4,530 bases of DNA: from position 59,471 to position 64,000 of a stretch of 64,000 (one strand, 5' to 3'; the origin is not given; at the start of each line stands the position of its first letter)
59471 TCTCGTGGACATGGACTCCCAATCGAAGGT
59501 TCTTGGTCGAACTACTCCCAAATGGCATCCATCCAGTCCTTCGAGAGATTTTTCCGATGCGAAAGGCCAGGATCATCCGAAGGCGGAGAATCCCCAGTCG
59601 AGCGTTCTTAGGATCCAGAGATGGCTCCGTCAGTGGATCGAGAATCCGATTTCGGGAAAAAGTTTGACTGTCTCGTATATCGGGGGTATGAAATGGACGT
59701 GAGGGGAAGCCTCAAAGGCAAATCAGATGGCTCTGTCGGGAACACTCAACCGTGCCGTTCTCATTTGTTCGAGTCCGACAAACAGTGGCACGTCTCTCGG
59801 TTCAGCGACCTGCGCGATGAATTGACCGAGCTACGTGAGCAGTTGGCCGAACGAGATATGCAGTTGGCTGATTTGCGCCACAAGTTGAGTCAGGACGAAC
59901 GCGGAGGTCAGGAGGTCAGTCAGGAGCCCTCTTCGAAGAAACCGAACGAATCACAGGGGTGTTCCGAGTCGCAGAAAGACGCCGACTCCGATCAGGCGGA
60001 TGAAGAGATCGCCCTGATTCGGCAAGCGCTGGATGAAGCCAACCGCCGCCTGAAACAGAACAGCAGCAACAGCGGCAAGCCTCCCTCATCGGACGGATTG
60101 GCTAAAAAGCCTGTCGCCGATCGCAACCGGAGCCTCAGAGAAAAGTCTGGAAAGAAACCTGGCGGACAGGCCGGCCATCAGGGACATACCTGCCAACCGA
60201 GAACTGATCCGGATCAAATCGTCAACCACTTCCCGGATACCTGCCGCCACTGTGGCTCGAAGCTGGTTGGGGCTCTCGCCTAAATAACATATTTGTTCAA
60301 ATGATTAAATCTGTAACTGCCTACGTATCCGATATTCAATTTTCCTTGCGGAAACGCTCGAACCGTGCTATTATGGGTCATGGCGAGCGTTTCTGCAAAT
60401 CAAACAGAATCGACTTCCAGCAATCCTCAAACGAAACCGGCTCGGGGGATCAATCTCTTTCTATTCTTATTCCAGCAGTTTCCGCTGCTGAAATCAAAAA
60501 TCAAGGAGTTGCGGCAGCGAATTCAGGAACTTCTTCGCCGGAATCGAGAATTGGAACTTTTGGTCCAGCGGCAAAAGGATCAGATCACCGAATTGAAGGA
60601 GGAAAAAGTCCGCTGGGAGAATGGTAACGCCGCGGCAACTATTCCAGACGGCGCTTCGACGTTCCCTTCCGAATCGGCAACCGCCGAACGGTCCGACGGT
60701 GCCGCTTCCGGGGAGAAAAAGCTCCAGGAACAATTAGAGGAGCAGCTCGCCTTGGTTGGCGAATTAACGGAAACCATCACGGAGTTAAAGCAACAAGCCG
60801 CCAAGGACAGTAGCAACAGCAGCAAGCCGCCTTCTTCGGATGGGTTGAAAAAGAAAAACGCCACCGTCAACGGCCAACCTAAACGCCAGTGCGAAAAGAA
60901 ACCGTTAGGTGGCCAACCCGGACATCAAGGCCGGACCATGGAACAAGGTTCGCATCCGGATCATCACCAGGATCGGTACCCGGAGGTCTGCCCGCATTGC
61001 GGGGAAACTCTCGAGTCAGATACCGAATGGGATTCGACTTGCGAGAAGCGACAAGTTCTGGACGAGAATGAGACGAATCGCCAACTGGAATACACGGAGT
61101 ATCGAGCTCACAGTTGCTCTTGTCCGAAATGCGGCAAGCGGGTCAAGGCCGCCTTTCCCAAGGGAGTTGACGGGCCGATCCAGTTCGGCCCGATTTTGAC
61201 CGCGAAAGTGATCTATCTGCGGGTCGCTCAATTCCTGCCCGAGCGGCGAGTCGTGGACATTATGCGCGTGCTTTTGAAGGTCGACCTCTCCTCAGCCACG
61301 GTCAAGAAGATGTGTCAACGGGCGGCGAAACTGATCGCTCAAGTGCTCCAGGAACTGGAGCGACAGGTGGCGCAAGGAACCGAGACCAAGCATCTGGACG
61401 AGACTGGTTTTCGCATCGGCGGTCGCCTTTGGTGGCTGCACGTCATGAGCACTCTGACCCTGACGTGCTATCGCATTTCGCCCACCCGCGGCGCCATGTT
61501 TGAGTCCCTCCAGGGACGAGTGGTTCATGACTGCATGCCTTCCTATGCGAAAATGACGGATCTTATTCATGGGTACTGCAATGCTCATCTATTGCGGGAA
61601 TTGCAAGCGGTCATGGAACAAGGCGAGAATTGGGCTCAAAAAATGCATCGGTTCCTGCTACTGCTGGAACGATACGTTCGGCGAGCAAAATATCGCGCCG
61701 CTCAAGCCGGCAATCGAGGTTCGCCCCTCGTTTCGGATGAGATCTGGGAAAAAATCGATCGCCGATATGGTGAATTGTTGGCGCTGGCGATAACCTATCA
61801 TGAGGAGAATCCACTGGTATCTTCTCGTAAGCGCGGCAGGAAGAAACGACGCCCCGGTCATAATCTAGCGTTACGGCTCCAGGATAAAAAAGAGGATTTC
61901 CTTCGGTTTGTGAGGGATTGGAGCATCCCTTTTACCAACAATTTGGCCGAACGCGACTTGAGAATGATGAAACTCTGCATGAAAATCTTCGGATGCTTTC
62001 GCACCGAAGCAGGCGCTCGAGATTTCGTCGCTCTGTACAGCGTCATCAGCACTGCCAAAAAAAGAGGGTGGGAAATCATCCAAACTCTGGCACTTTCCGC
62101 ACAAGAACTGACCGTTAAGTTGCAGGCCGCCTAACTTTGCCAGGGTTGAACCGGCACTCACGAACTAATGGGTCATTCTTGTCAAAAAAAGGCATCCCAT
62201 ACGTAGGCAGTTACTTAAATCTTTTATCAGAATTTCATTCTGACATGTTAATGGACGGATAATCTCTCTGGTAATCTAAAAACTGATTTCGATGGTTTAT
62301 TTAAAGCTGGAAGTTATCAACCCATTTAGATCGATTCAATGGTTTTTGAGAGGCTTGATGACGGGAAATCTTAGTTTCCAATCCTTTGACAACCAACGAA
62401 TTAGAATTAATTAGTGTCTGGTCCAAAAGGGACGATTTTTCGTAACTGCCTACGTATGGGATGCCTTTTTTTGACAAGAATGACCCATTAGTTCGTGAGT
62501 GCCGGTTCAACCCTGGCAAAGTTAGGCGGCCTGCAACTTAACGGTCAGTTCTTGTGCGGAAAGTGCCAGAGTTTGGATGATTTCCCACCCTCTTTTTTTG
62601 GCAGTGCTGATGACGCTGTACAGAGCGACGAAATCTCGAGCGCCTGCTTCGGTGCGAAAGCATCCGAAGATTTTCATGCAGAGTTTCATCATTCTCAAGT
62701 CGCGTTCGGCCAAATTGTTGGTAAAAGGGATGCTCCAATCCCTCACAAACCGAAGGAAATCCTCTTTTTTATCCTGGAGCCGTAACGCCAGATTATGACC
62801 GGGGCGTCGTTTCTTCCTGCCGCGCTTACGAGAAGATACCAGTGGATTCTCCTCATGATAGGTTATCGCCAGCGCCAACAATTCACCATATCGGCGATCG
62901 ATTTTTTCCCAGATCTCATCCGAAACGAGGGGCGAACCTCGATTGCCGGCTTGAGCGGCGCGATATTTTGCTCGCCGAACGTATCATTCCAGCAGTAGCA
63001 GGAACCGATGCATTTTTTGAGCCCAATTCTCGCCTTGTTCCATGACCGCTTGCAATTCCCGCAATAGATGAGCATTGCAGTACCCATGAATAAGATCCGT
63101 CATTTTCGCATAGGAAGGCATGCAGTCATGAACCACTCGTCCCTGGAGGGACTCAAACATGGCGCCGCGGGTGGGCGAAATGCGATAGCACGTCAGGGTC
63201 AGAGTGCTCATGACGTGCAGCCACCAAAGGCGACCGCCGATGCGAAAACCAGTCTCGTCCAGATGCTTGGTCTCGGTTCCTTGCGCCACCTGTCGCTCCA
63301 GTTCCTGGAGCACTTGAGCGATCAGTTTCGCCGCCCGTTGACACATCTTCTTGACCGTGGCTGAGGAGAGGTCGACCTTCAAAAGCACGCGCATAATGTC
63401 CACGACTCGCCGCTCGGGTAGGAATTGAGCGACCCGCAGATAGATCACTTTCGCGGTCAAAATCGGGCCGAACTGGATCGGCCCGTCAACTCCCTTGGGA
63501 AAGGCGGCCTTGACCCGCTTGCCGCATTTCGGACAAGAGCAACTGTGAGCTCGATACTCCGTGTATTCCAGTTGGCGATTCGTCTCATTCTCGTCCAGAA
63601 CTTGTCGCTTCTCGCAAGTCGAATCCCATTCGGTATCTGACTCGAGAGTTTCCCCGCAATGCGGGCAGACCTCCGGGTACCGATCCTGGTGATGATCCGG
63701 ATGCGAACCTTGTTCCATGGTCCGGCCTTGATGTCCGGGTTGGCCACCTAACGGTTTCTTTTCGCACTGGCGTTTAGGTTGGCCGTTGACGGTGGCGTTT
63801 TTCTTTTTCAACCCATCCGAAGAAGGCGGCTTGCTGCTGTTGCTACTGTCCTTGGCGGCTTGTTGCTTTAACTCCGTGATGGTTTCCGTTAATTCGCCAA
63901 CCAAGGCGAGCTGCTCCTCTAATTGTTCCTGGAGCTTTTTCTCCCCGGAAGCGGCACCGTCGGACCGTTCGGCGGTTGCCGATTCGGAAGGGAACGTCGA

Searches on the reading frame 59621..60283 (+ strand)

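Call 10: search_protein_families(library=pfam, proteins=[window:59621-60283:+], max_evalue=0.01)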
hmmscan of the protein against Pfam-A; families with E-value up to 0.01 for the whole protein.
window:59621-60283:+ (220 aa): 4 families
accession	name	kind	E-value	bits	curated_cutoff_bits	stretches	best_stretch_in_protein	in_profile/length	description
PF20042.4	DUF6444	-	8.9e-11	42.7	27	1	134-190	31-83/85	Family of unknown function (DUF6444)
PF16360.10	GTP-bdg_M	-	0.00054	20.9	29.5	0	80-146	11-74/79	GTP-binding GTPase Middle Region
PF15188.11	CCDC-167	-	0.0038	17.9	27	0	62-87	38-63/84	Coiled-coil domain-containing protein 167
PF14362.11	DUF4407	-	0.0047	16.7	31.3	1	62-146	130-216/297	Domain of unknown function (DUF4407)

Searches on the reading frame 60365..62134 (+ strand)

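Call 10: search_protein_families(library=pfam, proteins=[window:60365-62134:+], max_evalue=0.01)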
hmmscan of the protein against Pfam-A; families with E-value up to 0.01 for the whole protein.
window:60365-62134:+ (589 aa): 3 families
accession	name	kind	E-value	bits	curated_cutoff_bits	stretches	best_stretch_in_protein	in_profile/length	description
PF03050.20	DDE_Tnp_IS66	-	6.5e-36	124.6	23.1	1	273-552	3-283/284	Transposase IS66 family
PF20042.4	DUF6444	-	3e-10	41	27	1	127-190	23-82/85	Family of unknown function (DUF6444)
PF05859.17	Mis12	-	0.00019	21.7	25.7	1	42-166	117-220/231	Mis12 protein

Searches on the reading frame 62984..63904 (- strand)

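Call 10: search_protein_families(library=pfam, proteins=[window:62984-63904:-], max_evalue=0.01)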
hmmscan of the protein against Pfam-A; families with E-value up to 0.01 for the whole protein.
window:62984-63904:- (306 aa): 5 families
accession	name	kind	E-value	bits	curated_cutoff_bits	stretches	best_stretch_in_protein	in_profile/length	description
PF03050.20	DDE_Tnp_IS66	-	3.2e-23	83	23.1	1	144-300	3-178/284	Transposase IS66 family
PF20042.4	DUF6444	-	1.4e-10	42.1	27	1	4-61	29-82/85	Family of unknown function (DUF6444)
PF14803.11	Zn_ribbon_Nudix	-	0.0029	17.9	25.6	0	124-138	3-17/34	Nudix N-terminal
PF13240.11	Zn_Ribbon_1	-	0.0037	17.5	25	0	80-90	2-12/23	zinc-ribbon domain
PF24460.1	DUF7575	-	0.0067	16.2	28.5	0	79-90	5-16/28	Domain of unknown function (DUF7575)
